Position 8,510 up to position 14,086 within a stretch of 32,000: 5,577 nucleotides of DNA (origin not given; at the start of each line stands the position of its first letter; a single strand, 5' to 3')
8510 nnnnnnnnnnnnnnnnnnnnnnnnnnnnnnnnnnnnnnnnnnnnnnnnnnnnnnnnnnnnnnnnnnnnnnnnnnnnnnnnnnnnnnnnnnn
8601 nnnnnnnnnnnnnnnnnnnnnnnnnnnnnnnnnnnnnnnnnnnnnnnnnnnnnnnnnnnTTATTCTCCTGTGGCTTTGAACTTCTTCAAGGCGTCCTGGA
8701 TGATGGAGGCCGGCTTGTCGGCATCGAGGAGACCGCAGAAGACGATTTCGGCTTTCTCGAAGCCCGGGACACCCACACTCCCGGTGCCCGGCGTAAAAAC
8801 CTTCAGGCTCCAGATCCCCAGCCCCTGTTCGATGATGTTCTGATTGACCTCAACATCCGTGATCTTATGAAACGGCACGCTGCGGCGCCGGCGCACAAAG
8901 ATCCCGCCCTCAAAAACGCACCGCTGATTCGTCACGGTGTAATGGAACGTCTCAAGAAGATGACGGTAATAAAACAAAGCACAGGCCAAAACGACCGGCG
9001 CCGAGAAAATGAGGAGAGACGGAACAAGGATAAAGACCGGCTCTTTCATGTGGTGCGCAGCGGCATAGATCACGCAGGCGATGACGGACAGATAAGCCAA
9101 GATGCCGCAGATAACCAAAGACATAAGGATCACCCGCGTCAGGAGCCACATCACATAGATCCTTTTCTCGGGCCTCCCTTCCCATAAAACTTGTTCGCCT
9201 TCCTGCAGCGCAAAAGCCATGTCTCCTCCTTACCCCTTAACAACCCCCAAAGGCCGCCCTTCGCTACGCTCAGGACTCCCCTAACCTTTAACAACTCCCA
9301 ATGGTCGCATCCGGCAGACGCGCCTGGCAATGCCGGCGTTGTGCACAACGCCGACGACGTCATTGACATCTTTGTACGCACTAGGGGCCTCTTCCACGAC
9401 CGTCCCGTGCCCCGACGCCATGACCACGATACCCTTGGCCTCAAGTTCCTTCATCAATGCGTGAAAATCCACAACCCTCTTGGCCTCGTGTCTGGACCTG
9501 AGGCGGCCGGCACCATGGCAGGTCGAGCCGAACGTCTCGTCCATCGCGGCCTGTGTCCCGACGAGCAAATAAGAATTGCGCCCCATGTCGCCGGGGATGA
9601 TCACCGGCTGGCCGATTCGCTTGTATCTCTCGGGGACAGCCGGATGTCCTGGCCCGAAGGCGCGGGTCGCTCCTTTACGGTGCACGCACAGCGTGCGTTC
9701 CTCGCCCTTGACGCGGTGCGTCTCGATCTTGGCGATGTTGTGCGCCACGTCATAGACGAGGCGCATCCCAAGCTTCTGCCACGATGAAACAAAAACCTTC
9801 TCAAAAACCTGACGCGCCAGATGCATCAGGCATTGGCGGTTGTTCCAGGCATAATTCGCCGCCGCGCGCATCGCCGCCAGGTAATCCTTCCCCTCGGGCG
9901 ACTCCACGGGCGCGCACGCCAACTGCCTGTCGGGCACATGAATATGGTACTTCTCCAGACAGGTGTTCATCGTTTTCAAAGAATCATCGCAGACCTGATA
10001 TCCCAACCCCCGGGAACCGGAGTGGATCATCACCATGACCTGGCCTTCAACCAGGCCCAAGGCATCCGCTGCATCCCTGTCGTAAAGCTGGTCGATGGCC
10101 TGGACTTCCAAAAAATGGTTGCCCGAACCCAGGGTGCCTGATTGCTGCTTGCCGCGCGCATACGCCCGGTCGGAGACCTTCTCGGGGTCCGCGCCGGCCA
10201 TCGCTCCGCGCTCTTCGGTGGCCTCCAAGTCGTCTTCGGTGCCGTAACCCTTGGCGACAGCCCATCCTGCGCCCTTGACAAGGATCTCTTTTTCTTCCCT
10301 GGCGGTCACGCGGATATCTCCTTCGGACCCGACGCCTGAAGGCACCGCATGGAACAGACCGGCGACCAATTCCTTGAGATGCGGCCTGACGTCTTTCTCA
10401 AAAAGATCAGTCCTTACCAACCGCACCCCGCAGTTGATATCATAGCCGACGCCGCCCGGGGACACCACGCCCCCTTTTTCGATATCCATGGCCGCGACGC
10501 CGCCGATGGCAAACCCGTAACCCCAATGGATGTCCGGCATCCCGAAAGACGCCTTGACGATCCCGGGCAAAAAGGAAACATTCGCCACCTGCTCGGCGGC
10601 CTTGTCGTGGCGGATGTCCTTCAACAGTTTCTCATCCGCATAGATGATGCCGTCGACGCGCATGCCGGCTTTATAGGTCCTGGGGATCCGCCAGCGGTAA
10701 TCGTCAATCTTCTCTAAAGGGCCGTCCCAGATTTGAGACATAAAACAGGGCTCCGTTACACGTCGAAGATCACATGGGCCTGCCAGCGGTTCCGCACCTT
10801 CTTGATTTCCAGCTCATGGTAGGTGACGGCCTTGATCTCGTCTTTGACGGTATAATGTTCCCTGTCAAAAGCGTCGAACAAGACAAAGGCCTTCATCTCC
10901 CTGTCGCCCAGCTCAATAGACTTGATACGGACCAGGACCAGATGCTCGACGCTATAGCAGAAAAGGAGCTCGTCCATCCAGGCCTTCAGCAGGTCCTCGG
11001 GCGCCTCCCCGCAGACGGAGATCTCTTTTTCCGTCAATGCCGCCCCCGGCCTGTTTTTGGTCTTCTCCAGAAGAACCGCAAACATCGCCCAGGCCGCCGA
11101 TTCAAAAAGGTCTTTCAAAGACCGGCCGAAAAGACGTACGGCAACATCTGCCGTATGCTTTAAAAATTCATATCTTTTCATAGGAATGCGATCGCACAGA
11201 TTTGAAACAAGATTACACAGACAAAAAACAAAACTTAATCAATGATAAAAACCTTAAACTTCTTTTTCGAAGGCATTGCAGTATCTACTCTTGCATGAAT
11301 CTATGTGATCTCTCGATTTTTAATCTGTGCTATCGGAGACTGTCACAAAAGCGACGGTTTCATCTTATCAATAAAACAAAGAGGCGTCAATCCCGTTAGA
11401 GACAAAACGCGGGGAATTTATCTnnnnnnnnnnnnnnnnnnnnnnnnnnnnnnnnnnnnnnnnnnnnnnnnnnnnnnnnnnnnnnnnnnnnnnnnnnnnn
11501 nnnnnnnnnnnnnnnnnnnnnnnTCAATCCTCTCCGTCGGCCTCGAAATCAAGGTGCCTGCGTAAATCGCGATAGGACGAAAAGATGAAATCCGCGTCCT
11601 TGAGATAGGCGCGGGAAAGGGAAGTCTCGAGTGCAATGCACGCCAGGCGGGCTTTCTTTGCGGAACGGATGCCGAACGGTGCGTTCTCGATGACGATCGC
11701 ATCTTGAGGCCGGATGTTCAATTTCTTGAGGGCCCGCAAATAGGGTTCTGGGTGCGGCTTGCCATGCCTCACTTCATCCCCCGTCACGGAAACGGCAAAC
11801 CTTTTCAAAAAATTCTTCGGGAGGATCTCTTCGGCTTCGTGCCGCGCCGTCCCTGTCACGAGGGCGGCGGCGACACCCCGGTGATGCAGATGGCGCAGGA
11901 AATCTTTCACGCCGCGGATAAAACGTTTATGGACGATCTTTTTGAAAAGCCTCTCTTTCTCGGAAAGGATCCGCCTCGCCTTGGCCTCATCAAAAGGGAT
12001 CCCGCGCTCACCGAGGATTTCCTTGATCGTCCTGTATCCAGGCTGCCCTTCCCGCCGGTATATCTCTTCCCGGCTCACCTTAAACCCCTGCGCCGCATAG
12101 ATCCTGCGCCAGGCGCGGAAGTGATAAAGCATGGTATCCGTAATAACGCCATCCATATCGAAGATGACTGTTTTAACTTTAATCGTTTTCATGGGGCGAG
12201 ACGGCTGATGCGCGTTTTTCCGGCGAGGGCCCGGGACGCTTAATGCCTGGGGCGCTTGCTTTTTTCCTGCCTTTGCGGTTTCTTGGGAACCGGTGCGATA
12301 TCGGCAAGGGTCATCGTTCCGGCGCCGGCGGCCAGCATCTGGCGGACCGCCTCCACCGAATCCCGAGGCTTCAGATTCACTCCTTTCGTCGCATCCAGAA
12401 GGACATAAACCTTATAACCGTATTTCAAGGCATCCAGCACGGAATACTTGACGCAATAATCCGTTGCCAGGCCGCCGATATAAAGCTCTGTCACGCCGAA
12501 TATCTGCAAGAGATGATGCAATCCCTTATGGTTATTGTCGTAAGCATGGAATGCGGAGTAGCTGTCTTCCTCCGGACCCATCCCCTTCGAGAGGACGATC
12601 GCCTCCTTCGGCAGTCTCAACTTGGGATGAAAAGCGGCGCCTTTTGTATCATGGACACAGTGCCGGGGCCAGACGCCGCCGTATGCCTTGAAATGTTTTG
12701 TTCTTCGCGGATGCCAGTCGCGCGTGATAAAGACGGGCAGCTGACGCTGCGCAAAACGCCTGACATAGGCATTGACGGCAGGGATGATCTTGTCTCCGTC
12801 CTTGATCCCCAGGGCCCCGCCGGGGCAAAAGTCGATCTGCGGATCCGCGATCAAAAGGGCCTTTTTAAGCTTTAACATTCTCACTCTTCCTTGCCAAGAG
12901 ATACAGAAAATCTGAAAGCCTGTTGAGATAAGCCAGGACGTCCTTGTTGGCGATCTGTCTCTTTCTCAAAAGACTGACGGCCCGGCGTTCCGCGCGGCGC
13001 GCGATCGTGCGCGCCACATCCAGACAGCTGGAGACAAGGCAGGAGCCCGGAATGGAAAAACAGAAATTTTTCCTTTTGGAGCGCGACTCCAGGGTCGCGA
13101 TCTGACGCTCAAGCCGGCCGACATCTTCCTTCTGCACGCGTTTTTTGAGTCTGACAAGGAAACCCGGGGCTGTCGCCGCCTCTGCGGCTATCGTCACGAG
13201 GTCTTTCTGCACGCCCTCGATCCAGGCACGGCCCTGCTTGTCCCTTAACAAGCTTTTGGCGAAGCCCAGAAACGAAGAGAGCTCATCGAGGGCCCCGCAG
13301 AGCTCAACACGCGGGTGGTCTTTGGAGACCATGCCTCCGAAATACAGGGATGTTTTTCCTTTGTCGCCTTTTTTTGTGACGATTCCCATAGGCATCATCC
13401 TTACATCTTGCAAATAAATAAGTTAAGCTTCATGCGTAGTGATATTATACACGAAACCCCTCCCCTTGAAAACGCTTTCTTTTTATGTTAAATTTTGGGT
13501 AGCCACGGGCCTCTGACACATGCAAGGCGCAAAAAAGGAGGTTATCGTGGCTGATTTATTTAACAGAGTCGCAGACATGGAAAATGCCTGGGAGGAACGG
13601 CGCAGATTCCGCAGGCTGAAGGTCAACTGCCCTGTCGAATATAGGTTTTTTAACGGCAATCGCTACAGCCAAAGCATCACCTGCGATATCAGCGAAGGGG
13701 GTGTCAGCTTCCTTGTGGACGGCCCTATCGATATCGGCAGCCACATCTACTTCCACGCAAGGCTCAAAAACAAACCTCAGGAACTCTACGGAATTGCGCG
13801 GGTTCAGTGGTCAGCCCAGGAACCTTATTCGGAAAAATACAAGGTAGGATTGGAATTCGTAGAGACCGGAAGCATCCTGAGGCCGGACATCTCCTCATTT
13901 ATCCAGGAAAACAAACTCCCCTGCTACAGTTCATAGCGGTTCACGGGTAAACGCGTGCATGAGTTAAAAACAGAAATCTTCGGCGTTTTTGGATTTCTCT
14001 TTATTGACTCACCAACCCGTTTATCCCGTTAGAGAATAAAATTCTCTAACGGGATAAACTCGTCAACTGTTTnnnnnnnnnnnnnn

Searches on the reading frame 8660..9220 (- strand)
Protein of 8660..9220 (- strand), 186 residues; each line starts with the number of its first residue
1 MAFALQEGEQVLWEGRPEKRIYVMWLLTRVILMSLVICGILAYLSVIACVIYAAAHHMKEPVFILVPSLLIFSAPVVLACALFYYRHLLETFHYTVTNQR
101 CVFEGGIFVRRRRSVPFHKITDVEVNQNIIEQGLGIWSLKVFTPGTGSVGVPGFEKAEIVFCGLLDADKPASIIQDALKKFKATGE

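Call 6: search_protein_families(library=pfam, proteins=[window:8660-9220:-])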
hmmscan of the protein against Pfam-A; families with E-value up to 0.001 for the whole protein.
window:8660-9220:- (186 aa): 1 family
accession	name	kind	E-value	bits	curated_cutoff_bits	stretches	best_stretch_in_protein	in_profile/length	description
PF03703.20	bPH_2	-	7.4e-15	55.4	22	1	91-156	3-68/78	Bacterial PH domain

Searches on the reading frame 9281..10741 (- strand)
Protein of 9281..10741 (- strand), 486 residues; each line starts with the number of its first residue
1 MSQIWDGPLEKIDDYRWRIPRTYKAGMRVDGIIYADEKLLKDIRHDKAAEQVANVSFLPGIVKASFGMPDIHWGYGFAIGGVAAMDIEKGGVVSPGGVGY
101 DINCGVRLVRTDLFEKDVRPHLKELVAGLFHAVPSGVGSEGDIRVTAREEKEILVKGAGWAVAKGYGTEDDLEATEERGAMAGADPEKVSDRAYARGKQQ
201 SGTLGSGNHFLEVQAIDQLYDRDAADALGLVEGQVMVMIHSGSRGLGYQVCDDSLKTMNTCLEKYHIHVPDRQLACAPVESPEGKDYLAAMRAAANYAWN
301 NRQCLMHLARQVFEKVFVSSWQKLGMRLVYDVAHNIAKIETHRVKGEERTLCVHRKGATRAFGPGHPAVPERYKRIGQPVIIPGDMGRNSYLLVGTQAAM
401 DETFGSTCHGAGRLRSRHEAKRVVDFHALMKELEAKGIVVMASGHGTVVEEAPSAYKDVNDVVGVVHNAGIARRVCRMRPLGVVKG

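Call 6: search_protein_families(library=pfam, proteins=[window:9281-10741:-])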
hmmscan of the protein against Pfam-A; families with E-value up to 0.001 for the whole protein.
window:9281-10741:- (486 aa): 1 family
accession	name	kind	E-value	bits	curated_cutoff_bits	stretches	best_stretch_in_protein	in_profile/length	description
PF01139.22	RtcB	-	1.1e-176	588.6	27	1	51-486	1-426/426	tRNA-splicing ligase RtcB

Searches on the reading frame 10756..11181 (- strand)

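Call 65: search_protein_families(library=pfam, proteins=[window:10756-11181:-])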
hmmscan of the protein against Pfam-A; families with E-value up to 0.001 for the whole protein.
window:10756-11181:- (141 aa): 1 family
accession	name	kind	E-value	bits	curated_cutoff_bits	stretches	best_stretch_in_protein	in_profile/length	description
PF01951.21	Archease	-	7e-36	124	25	1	4-141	1-136/136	Archease protein family (MTH1598/TM1083)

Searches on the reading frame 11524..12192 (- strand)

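Call 65: search_protein_families(library=pfam, proteins=[window:11524-12192:-])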
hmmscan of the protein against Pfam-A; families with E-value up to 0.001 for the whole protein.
window:11524-12192:- (222 aa): 3 families
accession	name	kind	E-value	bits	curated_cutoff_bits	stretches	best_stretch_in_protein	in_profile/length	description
PF13419.12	HAD_2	-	1.9e-30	106.7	23.8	1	9-187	1-177/178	Haloacid dehalogenase-like hydrolase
PF00702.32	Hydrolase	-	7.9e-27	95.3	26.4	1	6-181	1-190/191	haloacid dehalogenase-like hydrolase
PF12710.13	HAD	-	6.6e-08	33.6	27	1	9-140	1-131/189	haloacid dehalogenase-like hydrolase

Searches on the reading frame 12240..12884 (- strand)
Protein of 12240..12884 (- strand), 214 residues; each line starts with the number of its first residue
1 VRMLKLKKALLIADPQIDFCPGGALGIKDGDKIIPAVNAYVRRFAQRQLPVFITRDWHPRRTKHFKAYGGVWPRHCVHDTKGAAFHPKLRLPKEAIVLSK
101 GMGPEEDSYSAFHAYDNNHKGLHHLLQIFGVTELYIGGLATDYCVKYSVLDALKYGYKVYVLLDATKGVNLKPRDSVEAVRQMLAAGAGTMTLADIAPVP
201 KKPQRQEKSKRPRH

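Call 65: search_protein_families(library=pfam, proteins=[window:12240-12884:-])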
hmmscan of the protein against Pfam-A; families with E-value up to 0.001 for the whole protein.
window:12240-12884:- (214 aa): 1 family
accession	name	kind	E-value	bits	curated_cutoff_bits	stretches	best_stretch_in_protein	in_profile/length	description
PF00857.26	Isochorismatase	-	9.4e-27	94.6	27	1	9-194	2-174/175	Isochorismatase domain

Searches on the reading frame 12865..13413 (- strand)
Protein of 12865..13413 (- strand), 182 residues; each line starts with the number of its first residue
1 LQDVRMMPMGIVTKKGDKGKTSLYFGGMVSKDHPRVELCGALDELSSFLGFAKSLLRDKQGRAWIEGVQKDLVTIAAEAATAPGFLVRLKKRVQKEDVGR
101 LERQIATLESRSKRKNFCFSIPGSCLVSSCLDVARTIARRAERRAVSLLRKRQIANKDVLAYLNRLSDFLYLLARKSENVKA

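Call 65: search_protein_families(library=pfam, proteins=[window:12865-13413:-])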
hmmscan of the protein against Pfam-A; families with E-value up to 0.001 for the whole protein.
window:12865-13413:- (182 aa): 1 family
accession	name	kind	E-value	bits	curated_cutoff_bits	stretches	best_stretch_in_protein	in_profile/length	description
PF01923.23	Cob_adeno_trans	-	2e-46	158.6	24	1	11-176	1-170/171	Cobalamin adenosyltransferase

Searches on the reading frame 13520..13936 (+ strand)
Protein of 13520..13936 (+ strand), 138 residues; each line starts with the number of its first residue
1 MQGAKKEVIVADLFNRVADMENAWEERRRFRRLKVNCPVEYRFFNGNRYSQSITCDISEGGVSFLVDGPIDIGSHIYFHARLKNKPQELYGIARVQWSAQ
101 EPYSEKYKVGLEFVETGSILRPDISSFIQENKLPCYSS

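Call 67: search_protein_families(library=pfam, proteins=[window:13520-13936:+])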
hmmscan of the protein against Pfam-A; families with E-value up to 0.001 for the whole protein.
window:13520-13936:+ (138 aa): 1 family
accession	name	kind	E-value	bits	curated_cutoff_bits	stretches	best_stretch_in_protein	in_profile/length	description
PF07238.19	PilZ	-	4.5e-11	43.4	22.5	1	26-117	1-89/102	PilZ domain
